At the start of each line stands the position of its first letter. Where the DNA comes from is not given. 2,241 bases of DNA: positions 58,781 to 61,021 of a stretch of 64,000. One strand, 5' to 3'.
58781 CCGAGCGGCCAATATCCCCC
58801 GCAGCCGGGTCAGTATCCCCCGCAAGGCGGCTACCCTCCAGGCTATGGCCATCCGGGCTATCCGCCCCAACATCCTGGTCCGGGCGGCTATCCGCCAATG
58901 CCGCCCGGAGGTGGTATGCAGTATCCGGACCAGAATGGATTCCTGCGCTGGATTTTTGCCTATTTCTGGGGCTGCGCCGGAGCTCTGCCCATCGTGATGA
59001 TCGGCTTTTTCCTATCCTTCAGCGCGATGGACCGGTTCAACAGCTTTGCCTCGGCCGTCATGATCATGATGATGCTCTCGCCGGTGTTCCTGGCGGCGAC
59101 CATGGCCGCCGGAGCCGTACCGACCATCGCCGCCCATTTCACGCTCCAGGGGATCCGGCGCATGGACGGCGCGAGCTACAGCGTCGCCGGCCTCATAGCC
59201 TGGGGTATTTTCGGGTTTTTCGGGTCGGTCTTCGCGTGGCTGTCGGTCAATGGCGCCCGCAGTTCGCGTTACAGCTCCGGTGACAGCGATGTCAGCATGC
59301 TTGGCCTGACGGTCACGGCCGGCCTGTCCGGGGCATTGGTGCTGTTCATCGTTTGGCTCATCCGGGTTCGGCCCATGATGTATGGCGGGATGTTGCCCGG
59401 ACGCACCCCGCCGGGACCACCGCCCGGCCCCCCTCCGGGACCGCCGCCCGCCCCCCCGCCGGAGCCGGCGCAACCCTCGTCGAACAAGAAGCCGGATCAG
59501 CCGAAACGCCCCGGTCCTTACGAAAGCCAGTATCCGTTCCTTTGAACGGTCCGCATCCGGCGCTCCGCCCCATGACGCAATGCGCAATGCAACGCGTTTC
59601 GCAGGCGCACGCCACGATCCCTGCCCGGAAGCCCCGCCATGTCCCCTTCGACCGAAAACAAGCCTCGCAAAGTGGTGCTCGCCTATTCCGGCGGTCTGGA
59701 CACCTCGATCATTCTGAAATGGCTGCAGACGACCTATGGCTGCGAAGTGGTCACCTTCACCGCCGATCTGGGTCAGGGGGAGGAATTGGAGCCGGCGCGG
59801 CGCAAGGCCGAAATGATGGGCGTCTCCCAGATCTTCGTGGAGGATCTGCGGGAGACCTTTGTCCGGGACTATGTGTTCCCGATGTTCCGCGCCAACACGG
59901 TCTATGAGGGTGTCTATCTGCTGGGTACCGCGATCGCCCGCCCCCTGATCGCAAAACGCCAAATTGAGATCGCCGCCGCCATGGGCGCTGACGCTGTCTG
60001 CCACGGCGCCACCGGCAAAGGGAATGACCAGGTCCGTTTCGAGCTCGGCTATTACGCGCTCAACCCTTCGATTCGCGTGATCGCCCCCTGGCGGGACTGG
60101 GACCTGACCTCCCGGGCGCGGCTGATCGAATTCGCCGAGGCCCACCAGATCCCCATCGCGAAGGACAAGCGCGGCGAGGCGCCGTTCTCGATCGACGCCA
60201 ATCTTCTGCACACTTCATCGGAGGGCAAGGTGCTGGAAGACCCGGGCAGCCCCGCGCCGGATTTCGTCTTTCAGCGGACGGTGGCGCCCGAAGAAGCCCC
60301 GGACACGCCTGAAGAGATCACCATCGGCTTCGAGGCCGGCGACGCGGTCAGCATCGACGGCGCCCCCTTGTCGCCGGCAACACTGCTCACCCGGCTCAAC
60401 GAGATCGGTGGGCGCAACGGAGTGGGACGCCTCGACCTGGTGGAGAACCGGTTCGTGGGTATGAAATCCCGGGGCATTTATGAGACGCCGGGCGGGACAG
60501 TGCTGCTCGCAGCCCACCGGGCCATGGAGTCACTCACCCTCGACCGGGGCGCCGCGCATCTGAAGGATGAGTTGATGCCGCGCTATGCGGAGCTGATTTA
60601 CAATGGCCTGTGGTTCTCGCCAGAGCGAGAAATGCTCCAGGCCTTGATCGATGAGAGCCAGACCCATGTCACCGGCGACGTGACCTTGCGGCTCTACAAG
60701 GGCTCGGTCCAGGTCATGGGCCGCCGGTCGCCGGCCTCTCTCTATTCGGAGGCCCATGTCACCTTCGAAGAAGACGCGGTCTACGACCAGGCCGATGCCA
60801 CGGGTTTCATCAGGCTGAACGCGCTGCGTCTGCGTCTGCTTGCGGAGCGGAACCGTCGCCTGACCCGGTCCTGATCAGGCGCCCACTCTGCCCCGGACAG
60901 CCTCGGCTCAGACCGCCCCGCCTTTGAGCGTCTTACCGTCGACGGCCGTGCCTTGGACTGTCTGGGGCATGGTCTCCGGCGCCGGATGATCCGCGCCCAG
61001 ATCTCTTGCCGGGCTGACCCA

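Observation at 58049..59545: Large low-complexity Pro/Gln/Tyr/Gly-rich protein with a four-TM bundle and a PPGP-repeat tail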

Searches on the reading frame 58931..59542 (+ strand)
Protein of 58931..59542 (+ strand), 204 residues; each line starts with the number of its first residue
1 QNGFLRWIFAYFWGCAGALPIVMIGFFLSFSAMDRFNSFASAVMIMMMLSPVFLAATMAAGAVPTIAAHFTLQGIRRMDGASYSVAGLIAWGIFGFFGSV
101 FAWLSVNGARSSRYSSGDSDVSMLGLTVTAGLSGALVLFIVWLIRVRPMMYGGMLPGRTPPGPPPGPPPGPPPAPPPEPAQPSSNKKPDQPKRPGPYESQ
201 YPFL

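Call 6: search_protein_families(library=pfam, proteins=[window:58931-59542:+], max_evalue=1)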
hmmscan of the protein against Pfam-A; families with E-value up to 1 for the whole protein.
window:58931-59542:+ (204 aa): 0 families

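Call 7: search_protein_families(library=ncbifam, proteins=[window:58931-59542:+], max_evalue=1)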
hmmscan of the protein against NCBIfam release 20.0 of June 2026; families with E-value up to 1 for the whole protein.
window:58931-59542:+ (204 aa): 0 families

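Call 8: find_homologous_proteins(query=window:58931-59542:+, max_evalue=0.001)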
Query window:58931-59542:+ (204 aa): 1 proteins with E <= 0.001 among 6792 candidates.
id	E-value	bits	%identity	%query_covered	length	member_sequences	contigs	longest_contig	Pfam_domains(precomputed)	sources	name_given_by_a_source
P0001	3.9e-74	267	59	100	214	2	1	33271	-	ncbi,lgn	-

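Call 11: find_encoding_contigs(protein=P0001, flank=8000, max_places=6)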
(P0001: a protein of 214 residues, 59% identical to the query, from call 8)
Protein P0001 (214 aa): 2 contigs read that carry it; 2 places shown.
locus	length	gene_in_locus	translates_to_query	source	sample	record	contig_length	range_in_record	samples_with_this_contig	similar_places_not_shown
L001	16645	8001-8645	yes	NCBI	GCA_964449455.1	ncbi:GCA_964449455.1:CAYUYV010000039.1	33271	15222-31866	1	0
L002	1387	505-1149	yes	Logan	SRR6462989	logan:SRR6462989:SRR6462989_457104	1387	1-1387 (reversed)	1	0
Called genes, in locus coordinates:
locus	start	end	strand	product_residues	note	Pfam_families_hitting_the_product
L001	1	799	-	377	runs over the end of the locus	PF01734:Patatin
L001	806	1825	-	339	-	PF06089:Asparaginase_II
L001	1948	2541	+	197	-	PF00588:SpoU_methylase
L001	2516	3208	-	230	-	PF12973:Cupin_7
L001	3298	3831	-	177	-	PF04542:Sigma70_r2, PF08281:Sigma70_r4_2, PF04545:Sigma70_r4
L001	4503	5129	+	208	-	PF06776:IalB (weak)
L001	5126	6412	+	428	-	PF21016:RlmN_N, PF04055:Radical_SAM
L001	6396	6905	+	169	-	PF13673:Acetyltransf_10, PF00583:Acetyltransf_1 (weak), PF13508:Acetyltransf_7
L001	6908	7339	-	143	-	-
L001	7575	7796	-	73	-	-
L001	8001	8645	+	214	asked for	-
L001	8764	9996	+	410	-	PF00764:Arginosuc_synth, PF20979:Arginosuc_syn_C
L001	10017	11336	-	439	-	-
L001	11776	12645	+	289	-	PF00685:Sulfotransfer_1 (faint), PF13469:Sulfotransfer_3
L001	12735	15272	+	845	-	PF13628:DUF4142, PF03713:DUF305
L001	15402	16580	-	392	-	PF02770:Acyl-CoA_dh_M, PF00441:Acyl-CoA_dh_1, PF08028:Acyl-CoA_dh_2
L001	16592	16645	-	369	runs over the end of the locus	PF02771:Acyl-CoA_dh_N, PF02770:Acyl-CoA_dh_M, PF00441:Acyl-CoA_dh_1, PF08028:Acyl-CoA_dh_2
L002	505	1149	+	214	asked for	-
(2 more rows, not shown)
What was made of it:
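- The gene caller for L001 called antisense ORFs in the homologous region (call 11).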

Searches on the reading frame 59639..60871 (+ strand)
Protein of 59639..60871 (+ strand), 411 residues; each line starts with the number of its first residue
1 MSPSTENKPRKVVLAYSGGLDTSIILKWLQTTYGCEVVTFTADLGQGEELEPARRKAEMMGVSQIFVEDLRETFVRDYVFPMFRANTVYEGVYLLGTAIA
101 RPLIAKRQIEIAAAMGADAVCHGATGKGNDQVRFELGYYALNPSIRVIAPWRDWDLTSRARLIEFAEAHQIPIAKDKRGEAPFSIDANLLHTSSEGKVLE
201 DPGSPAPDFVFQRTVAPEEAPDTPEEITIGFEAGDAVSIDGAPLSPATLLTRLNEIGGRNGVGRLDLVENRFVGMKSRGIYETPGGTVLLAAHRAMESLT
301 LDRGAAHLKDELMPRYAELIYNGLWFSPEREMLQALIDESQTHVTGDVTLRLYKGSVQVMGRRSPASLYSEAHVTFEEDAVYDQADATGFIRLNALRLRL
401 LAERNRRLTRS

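Call 14: find_encoding_contigs(protein=window:59639-60871:+, flank=4000, max_places=4)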
Protein window:59639-60871:+ (411 aa): 1 contig read that carries it; 1 place shown.
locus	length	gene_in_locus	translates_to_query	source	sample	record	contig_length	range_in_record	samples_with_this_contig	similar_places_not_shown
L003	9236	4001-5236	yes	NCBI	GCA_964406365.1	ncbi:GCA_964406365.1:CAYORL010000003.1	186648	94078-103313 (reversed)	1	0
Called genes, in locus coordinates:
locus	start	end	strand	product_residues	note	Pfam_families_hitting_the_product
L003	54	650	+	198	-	PF06776:IalB (weak)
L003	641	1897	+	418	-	PF21016:RlmN_N, PF04055:Radical_SAM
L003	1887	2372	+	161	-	PF13302:Acetyltransf_3 (weak), PF00583:Acetyltransf_1, PF13673:Acetyltransf_10, PF13508:Acetyltransf_7, PF08445:FR47 (weak)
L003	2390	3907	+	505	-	-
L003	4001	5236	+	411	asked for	PF00764:Arginosuc_synth, PF20979:Arginosuc_syn_C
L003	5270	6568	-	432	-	-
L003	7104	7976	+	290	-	PF00685:Sulfotransfer_1 (faint), PF13469:Sulfotransfer_3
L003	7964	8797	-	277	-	PF00899:ThiF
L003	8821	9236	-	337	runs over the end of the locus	PF09982:LpxR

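Call 78: list_cluster_members(proteins=[L003:2390-3904:+, P0003, P0004, P0006, P0005, P0007, P0002])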
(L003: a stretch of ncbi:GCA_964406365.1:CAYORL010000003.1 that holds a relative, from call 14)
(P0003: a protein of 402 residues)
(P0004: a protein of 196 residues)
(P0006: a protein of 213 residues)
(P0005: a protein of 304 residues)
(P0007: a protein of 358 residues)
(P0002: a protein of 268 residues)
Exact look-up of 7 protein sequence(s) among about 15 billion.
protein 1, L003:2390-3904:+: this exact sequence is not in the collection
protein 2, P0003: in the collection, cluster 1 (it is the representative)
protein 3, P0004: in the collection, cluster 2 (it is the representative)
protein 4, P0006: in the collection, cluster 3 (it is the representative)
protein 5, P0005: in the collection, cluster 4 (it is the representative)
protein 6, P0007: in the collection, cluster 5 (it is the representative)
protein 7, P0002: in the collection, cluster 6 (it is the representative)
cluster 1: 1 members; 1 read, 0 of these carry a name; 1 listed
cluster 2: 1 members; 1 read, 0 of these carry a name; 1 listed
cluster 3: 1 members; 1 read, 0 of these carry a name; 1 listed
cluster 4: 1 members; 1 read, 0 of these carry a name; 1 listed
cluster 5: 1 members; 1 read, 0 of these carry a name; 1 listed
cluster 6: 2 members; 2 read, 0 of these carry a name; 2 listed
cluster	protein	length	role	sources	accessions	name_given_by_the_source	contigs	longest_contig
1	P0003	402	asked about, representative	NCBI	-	-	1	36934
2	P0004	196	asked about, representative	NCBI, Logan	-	-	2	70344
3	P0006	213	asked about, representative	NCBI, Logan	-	-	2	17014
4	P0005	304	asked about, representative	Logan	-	-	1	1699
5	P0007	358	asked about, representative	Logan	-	-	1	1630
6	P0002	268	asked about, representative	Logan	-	-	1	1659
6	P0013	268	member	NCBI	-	-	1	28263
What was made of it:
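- Tried and rejected: Cluster look-up gave no names for any member (call 78).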
